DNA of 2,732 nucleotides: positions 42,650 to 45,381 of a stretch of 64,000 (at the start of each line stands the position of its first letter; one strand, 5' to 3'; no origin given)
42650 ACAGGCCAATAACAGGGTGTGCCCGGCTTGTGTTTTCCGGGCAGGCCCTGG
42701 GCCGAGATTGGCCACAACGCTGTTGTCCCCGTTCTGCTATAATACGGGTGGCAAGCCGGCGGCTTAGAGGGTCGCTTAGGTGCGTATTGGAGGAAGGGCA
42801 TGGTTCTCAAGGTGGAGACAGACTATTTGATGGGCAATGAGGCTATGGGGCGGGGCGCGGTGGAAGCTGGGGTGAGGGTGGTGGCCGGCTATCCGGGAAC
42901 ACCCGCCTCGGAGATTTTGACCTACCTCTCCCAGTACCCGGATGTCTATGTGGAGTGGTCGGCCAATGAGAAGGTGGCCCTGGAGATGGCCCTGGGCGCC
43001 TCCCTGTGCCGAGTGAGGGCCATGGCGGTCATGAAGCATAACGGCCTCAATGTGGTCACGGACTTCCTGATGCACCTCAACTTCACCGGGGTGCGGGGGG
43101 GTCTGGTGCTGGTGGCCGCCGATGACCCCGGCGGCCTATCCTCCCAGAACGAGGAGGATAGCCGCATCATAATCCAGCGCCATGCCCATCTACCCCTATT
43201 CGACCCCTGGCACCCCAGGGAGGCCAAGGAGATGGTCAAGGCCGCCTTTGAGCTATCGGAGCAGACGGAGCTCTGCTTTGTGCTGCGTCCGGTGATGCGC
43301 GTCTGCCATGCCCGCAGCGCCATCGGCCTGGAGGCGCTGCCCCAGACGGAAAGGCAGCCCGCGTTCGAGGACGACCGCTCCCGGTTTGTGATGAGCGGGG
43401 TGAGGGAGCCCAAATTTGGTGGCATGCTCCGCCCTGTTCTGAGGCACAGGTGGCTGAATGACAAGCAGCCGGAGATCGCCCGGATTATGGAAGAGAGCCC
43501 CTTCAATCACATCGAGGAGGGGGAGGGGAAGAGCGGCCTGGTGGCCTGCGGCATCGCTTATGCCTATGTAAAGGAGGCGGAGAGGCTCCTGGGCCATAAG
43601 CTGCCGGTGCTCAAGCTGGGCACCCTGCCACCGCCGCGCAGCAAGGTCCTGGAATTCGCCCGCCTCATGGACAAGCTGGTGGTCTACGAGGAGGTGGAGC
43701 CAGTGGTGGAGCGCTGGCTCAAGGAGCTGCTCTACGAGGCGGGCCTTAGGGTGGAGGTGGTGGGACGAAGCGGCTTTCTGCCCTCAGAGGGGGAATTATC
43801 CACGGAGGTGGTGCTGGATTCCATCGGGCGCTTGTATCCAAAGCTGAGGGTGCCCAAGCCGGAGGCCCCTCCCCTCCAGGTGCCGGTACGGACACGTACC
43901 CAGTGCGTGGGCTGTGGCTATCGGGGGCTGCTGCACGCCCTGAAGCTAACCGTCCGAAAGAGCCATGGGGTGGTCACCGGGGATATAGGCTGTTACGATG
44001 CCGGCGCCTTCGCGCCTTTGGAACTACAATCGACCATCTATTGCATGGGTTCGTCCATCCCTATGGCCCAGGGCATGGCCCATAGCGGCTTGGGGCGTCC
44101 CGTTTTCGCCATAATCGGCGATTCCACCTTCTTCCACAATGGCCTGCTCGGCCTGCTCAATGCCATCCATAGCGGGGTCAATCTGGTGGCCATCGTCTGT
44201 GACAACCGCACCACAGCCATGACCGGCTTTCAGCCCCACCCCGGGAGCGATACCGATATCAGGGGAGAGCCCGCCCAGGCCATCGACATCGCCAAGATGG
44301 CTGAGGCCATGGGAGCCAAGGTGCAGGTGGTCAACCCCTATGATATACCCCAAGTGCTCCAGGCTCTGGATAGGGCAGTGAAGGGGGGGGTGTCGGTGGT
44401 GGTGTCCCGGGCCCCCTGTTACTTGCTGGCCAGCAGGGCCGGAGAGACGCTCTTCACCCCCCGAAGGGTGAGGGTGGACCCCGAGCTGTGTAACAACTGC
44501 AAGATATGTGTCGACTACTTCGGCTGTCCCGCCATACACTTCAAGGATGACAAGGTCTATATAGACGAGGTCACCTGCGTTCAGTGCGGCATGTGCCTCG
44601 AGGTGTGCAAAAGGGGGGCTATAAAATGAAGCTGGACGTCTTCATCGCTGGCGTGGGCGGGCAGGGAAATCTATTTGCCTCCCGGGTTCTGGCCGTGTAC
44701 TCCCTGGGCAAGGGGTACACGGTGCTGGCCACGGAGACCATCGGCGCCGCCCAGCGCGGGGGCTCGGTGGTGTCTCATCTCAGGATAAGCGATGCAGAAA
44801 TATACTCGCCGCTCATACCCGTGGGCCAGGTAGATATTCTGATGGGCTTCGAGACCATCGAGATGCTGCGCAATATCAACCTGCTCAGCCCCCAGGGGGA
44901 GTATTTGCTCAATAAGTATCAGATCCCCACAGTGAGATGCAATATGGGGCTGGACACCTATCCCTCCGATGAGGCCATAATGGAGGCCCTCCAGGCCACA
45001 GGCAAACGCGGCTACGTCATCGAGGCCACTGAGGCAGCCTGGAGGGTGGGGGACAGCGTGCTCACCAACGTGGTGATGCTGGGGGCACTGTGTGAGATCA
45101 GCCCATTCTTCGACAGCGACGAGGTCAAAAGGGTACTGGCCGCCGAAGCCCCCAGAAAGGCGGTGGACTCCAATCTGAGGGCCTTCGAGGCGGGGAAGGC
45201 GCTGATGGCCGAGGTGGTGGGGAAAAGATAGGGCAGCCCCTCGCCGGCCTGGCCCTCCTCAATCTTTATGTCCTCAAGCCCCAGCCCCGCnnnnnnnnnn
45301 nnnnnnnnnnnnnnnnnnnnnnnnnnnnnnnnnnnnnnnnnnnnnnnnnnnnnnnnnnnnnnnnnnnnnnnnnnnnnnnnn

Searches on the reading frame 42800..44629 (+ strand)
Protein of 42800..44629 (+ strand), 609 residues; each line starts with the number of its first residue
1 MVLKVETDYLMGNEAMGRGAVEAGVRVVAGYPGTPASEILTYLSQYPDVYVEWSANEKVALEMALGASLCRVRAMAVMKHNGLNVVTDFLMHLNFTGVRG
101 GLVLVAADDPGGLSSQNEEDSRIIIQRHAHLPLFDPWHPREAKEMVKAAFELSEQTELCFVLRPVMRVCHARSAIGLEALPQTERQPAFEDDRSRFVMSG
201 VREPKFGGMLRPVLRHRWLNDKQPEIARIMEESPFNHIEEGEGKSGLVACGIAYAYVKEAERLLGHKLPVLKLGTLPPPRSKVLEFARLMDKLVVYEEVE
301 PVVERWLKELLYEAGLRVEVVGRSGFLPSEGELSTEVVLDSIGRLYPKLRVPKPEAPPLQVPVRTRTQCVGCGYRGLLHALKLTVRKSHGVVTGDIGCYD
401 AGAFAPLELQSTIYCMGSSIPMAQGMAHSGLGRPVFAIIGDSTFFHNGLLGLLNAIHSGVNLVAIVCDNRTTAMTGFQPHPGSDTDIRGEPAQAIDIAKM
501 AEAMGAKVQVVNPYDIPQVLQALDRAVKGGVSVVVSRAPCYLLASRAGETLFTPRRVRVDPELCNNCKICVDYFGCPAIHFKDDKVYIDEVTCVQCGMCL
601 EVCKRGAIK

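Call 8: search_protein_families(library=pfam, proteins=[window:42800-44629:+], max_evalue=0.00001)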
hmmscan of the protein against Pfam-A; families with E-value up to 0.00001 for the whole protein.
window:42800-44629:+ (609 aa): 5 families
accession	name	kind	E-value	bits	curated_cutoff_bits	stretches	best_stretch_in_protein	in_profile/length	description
PF02775.26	TPP_enzyme_C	-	2.7e-22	79.6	21.9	1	395-535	1-149/151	Thiamine pyrophosphate enzyme, C-terminal TPP binding domain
PF12837.12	Fer4_6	-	4.8e-08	33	25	0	585-608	1-24/24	4Fe-4S binding domain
PF00037.32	Fer4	-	8.7e-08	32.1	21.1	0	586-609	1-24/24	4Fe-4S binding domain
PF02776.23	TPP_enzyme_N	-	3.2e-07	30.6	26.8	0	15-85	6-76/119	Thiamine pyrophosphate enzyme, N-terminal TPP binding domain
PF01855.24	POR_N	-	1.8e-06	28.3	27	1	19-193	2-186/231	Pyruvate flavodoxin/ferredoxin oxidoreductase, thiamine diP-bdg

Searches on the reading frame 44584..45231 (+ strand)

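Call 8: search_protein_families(library=pfam, proteins=[window:44584-45231:+], max_evalue=0.00001)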
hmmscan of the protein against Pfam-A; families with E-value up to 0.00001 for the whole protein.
window:44584-45231:+ (215 aa): 1 family
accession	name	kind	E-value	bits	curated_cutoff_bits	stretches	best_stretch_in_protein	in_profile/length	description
PF01558.24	POR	-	5.6e-34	118.2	27.4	1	25-204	1-171/173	Pyruvate ferredoxin/flavodoxin oxidoreductase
